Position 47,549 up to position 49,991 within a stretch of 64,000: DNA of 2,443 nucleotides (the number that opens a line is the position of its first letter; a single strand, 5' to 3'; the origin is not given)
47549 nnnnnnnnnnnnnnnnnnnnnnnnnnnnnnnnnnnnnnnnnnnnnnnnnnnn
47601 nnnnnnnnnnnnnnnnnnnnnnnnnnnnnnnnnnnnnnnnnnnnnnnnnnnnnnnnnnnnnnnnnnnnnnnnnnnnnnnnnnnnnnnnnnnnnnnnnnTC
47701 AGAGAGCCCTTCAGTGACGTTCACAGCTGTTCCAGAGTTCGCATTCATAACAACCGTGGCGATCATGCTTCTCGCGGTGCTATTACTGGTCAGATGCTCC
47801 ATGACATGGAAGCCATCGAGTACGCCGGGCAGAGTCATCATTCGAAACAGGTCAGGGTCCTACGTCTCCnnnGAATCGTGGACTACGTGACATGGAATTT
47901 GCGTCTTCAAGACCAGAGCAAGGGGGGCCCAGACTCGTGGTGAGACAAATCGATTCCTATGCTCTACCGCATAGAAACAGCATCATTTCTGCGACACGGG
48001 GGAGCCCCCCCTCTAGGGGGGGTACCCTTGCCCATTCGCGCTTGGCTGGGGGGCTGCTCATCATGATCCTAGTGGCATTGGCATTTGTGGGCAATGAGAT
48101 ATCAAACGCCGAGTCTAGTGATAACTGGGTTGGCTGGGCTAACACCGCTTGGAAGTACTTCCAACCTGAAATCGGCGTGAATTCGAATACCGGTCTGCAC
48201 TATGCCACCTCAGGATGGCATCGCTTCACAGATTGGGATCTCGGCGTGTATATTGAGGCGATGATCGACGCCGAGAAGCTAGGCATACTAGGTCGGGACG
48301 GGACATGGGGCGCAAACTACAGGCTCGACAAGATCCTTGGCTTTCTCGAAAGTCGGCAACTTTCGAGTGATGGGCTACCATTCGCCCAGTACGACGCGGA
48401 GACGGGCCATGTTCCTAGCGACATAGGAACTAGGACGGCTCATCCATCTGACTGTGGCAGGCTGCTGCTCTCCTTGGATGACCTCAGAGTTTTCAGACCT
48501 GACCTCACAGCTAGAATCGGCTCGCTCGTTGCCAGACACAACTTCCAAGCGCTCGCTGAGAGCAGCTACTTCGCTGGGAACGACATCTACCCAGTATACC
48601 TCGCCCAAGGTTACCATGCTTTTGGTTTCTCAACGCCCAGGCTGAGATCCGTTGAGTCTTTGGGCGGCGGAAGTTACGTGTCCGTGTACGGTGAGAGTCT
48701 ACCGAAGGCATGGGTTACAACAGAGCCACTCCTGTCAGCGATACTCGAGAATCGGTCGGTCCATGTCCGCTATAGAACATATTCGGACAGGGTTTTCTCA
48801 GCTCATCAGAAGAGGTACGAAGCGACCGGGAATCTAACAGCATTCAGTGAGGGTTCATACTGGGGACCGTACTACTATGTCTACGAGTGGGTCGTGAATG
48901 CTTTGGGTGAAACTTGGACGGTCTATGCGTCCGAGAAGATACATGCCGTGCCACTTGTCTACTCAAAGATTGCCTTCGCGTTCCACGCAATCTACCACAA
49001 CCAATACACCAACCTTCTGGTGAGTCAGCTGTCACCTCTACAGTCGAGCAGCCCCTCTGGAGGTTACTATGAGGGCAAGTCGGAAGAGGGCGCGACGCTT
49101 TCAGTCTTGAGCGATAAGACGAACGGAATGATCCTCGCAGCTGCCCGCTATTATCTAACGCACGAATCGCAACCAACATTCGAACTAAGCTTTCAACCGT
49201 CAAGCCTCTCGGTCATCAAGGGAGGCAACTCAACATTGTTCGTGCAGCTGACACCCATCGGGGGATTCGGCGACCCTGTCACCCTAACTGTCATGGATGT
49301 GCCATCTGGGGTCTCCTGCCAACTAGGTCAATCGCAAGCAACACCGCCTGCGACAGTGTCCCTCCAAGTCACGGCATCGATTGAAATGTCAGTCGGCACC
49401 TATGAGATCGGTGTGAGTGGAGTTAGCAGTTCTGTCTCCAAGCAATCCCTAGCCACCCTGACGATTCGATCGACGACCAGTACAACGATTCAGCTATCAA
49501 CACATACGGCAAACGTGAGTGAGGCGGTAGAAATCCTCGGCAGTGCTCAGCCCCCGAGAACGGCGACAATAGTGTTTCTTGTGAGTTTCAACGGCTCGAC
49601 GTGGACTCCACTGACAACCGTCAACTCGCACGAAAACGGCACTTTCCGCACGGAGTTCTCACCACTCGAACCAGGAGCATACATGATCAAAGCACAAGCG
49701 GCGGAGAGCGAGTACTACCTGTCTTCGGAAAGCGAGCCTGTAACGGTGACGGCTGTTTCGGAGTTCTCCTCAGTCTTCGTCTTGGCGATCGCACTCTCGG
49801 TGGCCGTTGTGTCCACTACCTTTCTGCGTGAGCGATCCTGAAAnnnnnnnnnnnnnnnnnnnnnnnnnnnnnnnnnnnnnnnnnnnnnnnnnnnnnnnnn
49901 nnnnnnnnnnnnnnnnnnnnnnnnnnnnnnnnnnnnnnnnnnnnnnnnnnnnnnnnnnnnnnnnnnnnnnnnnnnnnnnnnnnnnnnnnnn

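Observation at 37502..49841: Archaeosortase genetically linked to tandem PEF-CTERM surface proteins inside a polysaccharide-synthase island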

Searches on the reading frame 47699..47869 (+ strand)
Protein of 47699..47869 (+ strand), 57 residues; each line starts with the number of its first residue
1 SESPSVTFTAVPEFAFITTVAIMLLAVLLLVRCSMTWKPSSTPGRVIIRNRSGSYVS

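Call 6: search_protein_families(library=ncbifam, proteins=[window:47699-47869:+], max_evalue=10)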
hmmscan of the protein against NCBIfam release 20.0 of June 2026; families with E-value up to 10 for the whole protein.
seq(57 aa): 0 families

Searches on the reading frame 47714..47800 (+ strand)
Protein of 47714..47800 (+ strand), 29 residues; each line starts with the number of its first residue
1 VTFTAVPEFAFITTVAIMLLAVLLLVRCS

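Call 11: search_protein_families(library=ncbifam, proteins=[window:47714-47800:+], max_evalue=10)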
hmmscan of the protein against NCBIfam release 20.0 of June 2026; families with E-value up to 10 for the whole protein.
seq(29 aa): 0 families

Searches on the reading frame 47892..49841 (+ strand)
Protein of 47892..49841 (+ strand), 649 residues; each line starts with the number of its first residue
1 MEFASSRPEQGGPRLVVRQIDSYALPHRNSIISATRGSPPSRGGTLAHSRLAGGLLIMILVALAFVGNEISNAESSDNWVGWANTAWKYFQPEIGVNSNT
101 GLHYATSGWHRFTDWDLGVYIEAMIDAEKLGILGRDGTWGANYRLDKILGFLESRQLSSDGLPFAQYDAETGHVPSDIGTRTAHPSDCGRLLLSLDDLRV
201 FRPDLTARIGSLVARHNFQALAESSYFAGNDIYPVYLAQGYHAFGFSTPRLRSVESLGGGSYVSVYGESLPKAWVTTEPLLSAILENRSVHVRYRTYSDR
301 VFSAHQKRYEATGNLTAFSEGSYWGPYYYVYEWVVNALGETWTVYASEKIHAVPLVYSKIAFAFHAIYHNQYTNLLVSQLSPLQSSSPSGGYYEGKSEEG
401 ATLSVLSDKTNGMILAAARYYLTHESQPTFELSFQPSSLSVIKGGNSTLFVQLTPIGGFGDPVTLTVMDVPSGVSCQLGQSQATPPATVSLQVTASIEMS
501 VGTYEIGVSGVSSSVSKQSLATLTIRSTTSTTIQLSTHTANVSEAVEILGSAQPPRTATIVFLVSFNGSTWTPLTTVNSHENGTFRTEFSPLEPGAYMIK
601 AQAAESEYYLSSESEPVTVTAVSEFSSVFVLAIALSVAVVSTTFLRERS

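Call 3: search_protein_families(library=ncbifam, proteins=[window:47892-49841:+], max_evalue=0.1)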
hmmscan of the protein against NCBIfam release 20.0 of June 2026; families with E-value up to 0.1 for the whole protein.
window:47892-49841:+ (649 aa): 0 families

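Call 4: search_protein_families(library=pfam, proteins=[window:47892-49841:+], max_evalue=0.1)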
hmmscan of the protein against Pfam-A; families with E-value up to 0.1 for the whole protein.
window:47892-49841:+ (649 aa): 6 families
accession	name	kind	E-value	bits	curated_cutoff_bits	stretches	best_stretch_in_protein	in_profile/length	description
PF11329.14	DUF3131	-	2.8e-41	142.2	20.3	1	82-421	2-364/367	Protein of unknown function (DUF3131)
PF16640.11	Big_3_5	-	0.0031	18.5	35.5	1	524-620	2-86/88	Bacterial Ig-like domain (group 3)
PF23623.1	GBD_IRG7_N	-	0.0041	17.7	27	1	561-606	40-83/95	IRG7 N-terminal galactose binding domain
PF17802.7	SpaA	-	0.0046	17.5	23.1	1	571-622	31-79/91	Prealbumin-like fold domain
PF18676.6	MBG_2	-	0.02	15.9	25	0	488-514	34-60/72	MBG domain (YGX type)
PF00630.25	Filamin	-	0.092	14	26.9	0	524-601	18-80/93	Filamin/ABP280 repeat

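Call 8: find_homologous_proteins(query=window:48063-49841:+)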
Query window:48063-49841:+ (592 aa): 88 proteins with E <= 0.001 among 8000 candidates.
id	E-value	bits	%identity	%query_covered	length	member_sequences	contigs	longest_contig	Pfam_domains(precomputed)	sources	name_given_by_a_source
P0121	0.0e+0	1318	100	100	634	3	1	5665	PF11329.15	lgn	-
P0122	3.1e-231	787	62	97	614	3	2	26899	PF11329.15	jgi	-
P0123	1.7e-221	755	60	97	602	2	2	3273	PF11329.15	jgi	-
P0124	9.4e-210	716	58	94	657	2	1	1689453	PF11329.15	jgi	-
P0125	4.8e-170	585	73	58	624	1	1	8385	PF11329.15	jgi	jgi:hypothetical protein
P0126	1.2e-164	567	71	60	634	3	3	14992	PF11329.15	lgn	-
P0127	4.1e-161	555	70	59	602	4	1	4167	PF11329.15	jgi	-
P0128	6.7e-159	548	71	60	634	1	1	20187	PF11329.15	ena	-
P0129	4.6e-146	506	61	62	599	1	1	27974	PF11329.15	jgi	jgi:hypothetical protein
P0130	6.4e-146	505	62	59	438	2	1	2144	PF11329.15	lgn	-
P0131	7.2e-144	498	61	60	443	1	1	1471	PF11329.15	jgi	jgi:hypothetical protein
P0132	6.9e-143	495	61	59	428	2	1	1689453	PF11329.15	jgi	-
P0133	5.0e-141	489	62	60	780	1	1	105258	PF11329.15,PF12979.14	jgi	jgi:hypothetical protein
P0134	6.8e-141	489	61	59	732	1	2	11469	PF11329.15,PF12979.14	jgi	jgi:hypothetical protein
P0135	3.3e-140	486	60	58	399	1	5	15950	PF11329.15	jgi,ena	jgi:hypothetical protein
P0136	1.8e-138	481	61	59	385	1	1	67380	PF11329.15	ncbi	-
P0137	2.5e-136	474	60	59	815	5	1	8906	PF11329.15,PF12979.14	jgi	jgi:hypothetical protein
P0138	4.8e-136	473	58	61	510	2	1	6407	PF11329.15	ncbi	ncbi:MAG: DUF3131 domain-containing protein, partial [Candidatus Bathyarchaeia archaeon]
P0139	2.4e-134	467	61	57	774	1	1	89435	PF11329.15,PF12979.14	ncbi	-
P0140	2.1e-133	464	57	61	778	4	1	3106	PF11329.15,PF12979.14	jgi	jgi:hypothetical protein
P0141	3.1e-133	463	57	59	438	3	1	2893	PF11329.15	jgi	jgi:hypothetical protein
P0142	5.4e-133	463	57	59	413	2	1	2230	PF11329.15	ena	-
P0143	3.2e-132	460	56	62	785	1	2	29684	PF11329.15,PF12979.14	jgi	jgi:hypothetical protein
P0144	3.2e-130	453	59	57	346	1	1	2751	PF11329.15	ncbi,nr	ncbi:DUF3131 domain-containing protein, partial [Candidatus Bathyarchaeota archaeon]|nr:DUF3131 doma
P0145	6.2e-118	413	53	58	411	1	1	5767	PF11329.15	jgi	-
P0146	9.8e-117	409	53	58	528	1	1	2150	PF11329.15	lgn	-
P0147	1.7e-115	405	50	64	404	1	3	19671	PF11329.15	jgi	jgi:hypothetical protein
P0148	1.2e-113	399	54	56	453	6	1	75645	PF11329.15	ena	-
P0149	1.0e-112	396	45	66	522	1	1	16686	PF11329.15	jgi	jgi:hypothetical protein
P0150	1.7e-112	395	56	56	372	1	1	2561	PF11329.15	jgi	jgi:hypothetical protein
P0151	1.0e-109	386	49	60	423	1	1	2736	PF11329.15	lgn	-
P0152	1.1e-108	382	51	58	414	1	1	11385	PF11329.15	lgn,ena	-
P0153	8.7e-94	333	37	78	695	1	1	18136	PF11329.15,PF13620.13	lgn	-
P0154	6.2e-91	324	50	53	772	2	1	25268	PF11329.15,PF12979.14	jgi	-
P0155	6.3e-88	314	44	64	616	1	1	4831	PF11329.15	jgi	-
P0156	1.7e-75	273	42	58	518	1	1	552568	PF11329.15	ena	-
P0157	2.4e-74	269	41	58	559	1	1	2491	PF11329.15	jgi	jgi:hypothetical protein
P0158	9.2e-74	267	41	59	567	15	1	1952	PF11329.15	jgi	jgi:hypothetical protein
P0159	7.1e-73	264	39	63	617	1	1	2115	PF11329.15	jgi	jgi:hypothetical protein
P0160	1.0e-72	264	41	58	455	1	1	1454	PF11329.15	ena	-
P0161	1.9e-72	263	41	59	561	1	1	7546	PF11329.15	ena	-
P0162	3.8e-72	262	39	65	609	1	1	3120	PF11329.15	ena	-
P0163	7.0e-72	261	42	59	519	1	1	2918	PF11329.15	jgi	jgi:hypothetical protein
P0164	1.2e-71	260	41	58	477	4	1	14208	PF11329.15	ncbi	-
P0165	1.4e-71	260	42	59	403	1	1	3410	PF11329.15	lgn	-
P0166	1.8e-71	259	41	59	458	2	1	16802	PF11329.15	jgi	-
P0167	2.1e-71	259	41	59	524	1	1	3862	PF11329.15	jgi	jgi:hypothetical protein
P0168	2.8e-71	259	41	59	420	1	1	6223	PF11329.15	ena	-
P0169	1.9e-70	256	41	58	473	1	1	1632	PF11329.15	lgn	-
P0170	1.2e-69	253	39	63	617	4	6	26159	PF11329.15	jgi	jgi:hypothetical protein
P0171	1.4e-69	253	41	59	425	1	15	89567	PF11329.15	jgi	jgi:hypothetical protein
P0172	1.8e-69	253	41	59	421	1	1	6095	PF11329.15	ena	-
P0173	2.7e-69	252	41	59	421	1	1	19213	PF11329.15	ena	-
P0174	3.3e-69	252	41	58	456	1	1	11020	PF11329.15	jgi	-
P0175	5.9e-69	251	42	59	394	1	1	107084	PF11329.15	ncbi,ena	-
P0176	8.9e-69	251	40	61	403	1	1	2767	PF11329.15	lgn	-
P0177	1.7e-68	250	39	58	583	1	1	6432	PF11329.15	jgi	jgi:hypothetical protein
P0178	2.1e-68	249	39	60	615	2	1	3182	PF11329.15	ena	-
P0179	3.7e-68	249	36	66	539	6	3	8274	PF11329.15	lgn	-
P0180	4.7e-68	248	41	59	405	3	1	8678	PF11329.15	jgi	-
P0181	5.2e-68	248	40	62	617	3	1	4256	PF11329.15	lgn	-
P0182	5.4e-68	248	41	59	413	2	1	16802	PF11329.15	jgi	-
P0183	1.2e-67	247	41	58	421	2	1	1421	PF11329.15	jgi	jgi:hypothetical protein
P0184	1.8e-67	246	40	58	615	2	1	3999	PF11329.15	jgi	jgi:hypothetical protein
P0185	9.0e-67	244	40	58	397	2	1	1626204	PF11329.15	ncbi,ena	-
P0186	7.3e-65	238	39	59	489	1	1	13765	PF11329.15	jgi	jgi:hypothetical protein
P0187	2.2e-64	236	38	60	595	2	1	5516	PF11329.15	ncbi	-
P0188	3.2e-64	236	40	59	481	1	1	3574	PF11329.15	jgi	jgi:hypothetical protein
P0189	3.2e-64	235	40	59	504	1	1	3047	PF11329.15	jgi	jgi:Protein of unknown function (DUF3131)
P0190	3.9e-64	235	39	60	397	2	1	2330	PF11329.15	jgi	jgi:hypothetical protein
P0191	1.8e-63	233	37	59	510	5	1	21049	PF11329.15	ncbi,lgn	-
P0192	1.9e-62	230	39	60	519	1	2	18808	PF11329.15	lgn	-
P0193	5.7e-62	228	39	58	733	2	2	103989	PF11329.15,PF18998.7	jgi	jgi:hypothetical protein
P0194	1.0e-60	224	38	58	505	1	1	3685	PF11329.15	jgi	jgi:hypothetical protein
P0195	1.6e-60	223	38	59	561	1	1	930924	PF11329.15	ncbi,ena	-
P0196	1.0e-58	217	38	60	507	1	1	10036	PF11329.15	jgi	jgi:hypothetical protein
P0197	5.8e-58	215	37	60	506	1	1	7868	PF11329.15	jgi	jgi:hypothetical protein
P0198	3.6e-57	212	35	60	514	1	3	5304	PF11329.15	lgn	-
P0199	1.0e-56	211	36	60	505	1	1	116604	PF11329.15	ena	-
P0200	6.8e-56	208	35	60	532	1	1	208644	PF11329.15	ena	-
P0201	4.1e-55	205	38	59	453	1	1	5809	PF11329.15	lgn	-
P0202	5.9e-54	202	36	59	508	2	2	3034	PF11329.15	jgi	jgi:hypothetical protein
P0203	1.0e-53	201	34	58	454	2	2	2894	PF11329.15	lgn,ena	-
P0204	1.4e-53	200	34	63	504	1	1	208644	PF11329.15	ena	-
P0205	9.1e-49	184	34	60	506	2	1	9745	PF11329.15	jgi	jgi:hypothetical protein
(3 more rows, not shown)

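Call 10: search_solved_structures(query=window:48063-49841:+, max_evalue=1, show_alignments=1)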
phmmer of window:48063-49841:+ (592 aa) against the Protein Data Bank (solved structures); distinct sequences matched with E-value up to 1: 0.

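Call 13: find_encoding_contigs(protein=P0124, flank=10000, max_places=3)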
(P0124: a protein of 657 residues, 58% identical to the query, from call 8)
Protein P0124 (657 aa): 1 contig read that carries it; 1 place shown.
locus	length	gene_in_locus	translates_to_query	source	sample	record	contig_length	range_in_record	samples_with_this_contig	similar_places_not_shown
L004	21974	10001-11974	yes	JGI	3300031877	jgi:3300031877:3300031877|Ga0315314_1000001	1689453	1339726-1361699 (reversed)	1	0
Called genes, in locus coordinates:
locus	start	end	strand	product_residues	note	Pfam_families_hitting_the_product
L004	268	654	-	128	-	-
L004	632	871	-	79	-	PF02381:MraZ (weak)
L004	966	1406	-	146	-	PF13470:PIN_3 (weak), PF01850:PIN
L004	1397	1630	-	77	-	PF04014:MazE_antitoxin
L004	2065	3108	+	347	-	PF01637:ATPase_2, PF13173:AAA_14 (faint), PF13401:AAA_22 (weak), PF21100:WHD_MCM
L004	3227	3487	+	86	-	-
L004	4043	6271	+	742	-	PF00112:Peptidase_C1, PF00801:PKD (weak), PF18911:PKD_4, PF04122:CW_binding_2 (weak)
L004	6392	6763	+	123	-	-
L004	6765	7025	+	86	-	-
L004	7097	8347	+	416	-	PF13506:Glyco_transf_21, PF13641:Glyco_tranf_2_3, PF00535:Glycos_transf_2, PF13632:Glyco_trans_2_3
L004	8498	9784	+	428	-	PF11329:DUF3131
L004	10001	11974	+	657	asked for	PF11329:DUF3131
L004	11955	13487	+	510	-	-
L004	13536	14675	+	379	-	PF13439:Glyco_transf_4, PF13579:Glyco_trans_4_4, PF20706:GT4-conflict, PF00534:Glycos_transf_1, PF13692:Glyco_trans_1_4, PF13524:Glyco_trans_1_2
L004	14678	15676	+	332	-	-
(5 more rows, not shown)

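Call 27: find_related_loci(query=A2, collection=metagenome_contigs, flank=10000)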
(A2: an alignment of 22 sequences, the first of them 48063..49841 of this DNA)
Query A2 (592 aa) in metagenome_contigs; peptide patterns used: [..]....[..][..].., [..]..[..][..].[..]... (x = any residue, [..] = any of these).
503 stretches matched a pattern; 326 encode a relative of the query (tblastn E <= 1e-3); the best 80 are kept; 79 distinct loci.
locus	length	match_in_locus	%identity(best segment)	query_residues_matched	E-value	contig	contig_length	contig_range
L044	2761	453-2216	68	1-592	0e+0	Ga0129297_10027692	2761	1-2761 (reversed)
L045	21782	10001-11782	57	1-576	0e+0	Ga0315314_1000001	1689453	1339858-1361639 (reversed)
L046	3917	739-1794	70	13-363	2e-165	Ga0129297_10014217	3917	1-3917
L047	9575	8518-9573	64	4-359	3e-138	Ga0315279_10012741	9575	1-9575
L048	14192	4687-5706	60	20-363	6e-136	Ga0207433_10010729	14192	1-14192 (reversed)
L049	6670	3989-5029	59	20-372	2e-132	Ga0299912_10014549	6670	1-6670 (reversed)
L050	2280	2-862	69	77-363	5e-131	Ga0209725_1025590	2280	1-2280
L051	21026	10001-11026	56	18-363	4e-117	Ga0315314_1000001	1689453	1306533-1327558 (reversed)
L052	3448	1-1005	57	38-374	2e-117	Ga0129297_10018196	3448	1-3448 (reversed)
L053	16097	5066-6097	51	18-365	2e-109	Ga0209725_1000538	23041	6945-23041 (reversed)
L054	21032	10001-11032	51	18-365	2e-109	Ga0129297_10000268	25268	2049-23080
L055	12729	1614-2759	44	19-394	3e-100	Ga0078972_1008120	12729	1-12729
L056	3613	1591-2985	38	2-470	6e-100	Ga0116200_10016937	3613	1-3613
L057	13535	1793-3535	35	1-566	5e-97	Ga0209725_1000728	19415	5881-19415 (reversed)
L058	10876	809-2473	36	19-559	4e-97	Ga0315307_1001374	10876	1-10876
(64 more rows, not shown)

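Call 34: predict_structure(alignment_id=A2)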
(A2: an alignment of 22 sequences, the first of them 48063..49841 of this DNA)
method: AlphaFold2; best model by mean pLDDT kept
length: 592 residues; sequences in the alignment: 22
mean_pLDDT: 89.8   pTM: 0.68
mean pLDDT of the five models: 89.8, 89.3, 88.8, 88.5, 82.1
residues with pLDDT >= 90: 439; 70-90: 106; 50-70: 27; < 50: 20
segments of 3 or more residues with pLDDT < 50: 1-18
pLDDT, mean of each block of 10 residues (from residue 1): 44 46 95 94 94 95 98 94 96 98 97 97 97 98 97 97 97 94 97 90 90 94 93 75 94 93 94 95 95 94 97 92 89 89 93 98 81 85 93 90 91 95 95 96 90 89 90 90 92 88 94 94 92 95 86 86 82 65 63 46
secondary structure, 60 per line:
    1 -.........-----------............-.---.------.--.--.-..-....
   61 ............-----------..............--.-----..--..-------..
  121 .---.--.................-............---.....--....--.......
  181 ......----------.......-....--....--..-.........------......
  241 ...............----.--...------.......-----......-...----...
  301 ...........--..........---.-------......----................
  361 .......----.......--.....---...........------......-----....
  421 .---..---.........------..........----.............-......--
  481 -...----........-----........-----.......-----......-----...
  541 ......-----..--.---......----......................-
elements in order: H2-10 H22-33 H57-72 H84-97 H128-144 H146-157 H161-165 H168-171 H175-186 H197-203 E205-208 E211-214 H220-228 H235-255 E263-265 E272-278 E284-289 E291-293 E298-300 H301-311 H314-323 E335-340 E345-350 H351-367 E372-378 E381-385 E389-399 E406-411 E417-421 E430-438 E445-454 E459-471 E473-478 E482-484 E489-496 E502-509 E515-521 E527-532 E538-546 E560-565 H570-591

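Call 36: fold_search(model_id=the predicted structure, library=pdb)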
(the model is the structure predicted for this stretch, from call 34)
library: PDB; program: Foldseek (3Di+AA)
matches with E <= 10: 1999; with E <= 0.001: 649
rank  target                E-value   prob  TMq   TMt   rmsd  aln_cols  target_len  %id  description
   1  9zq9_I                1.0e-09  1.00  0.13  0.30  17.7       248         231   12  Nucleosome with an SSB at SHL -2.8 in complex with the WGR domain of human PARP2, Class 1 (released 2026-03-25)
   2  5n40                  8.6e-09  1.00  0.17  0.24   9.0       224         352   12  Structure of Yersinia pseudotuberculosis adhesin InvE (released 2017-04-12)
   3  6fwx_A                1.8e-08  1.00  0.17  0.38   8.4       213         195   15  Chimeric titin Z1Z2-Z1Z2 tandem (Z1212) functionalized with a GRGDS exogenous peptide from fibronectin (released 2019-03-27)
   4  8xuj_A                2.0e-08  1.00  0.42  0.56   6.5       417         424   14  Structure of beta-1,2-glucanase from Endozoicomonas elysicola (EeSGL1, ligand-free) (released 2025-01-22)
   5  8y0y_E                2.2e-08  1.00  0.14  0.34  17.3       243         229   10  Cryo-EM structure of the 123-316 scDb/PT-RBD complex (released 2024-07-17)
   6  8xuj_B                4.9e-08  1.00  0.42  0.57   6.4       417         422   14  Structure of beta-1,2-glucanase from Endozoicomonas elysicola (EeSGL1, ligand-free) (released 2025-01-22)
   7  5gni_B                5.8e-08  1.00  0.19  0.44   7.8       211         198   13  The crystal structure of PECAM-1 IgL1-2 trans-homophilic dimer (released 2016-12-21)
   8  2oz4_A                6.8e-08  1.00  0.18  0.33   9.2       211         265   13  Structural Plasticity in IgSF Domain 4 of ICAM-1 Mediates Cell Surface Dimerization (released 2007-10-16)
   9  5gni_A                1.0e-07  1.00  0.20  0.45   7.4       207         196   14  The crystal structure of PECAM-1 IgL1-2 trans-homophilic dimer (released 2016-12-21)
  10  3mtr_A                1.0e-07  1.00  0.15  0.37  11.2       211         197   13  Crystal structure of the Ig5-FN1 tandem of human NCAM (released 2010-06-23)
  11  7yix_D                1.2e-07  1.00  0.14  0.33  17.3       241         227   12  The Cryo-EM Structure of Human Tissue Nonspecific Alkaline Phosphatase and Single-Chain Fragment Variable (ScFv) Compl (released 2023-08-16)
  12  2yd5                  1.3e-07  1.00  0.13  0.32  17.1       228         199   13  Crystal structure of the N-terminal Ig1-2 module of Human Receptor Protein Tyrosine Phosphatase LAR (released 2011-04-13)
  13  4qt9_B                1.8e-07  1.00  0.42  0.58   5.6       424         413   12  Crystal structure of a putative glucoamylase (BACCAC_03554) from Bacteroides caccae ATCC 43185 at 2.05 A resolution (released 2014-08-06)
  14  6dld_B                1.8e-07  1.00  0.21  0.44   5.1       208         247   14  Crystal structure of IgLON5/NEGR1 heterodimer (released 2019-04-10)
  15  6tqd_F                2.1e-07  1.00  0.19  0.41   8.3       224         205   15  D00-D0 domain of Intimin (released 2021-01-13)
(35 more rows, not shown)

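Call 70: search_solved_structures(query=A2, max_evalue=10)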
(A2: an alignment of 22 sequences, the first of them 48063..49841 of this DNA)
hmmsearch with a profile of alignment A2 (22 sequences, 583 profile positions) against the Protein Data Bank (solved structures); distinct sequences matched with E-value up to 10: 3.
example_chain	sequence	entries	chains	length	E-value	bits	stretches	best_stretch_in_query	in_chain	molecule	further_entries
4qt9_A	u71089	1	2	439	0.19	13.6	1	105-141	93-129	putative glucoamylase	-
6hiv_BB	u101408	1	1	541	0.5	12.1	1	401-486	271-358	mL68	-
3eu8_A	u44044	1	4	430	2.2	10.1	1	105-137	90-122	putative glucoamylase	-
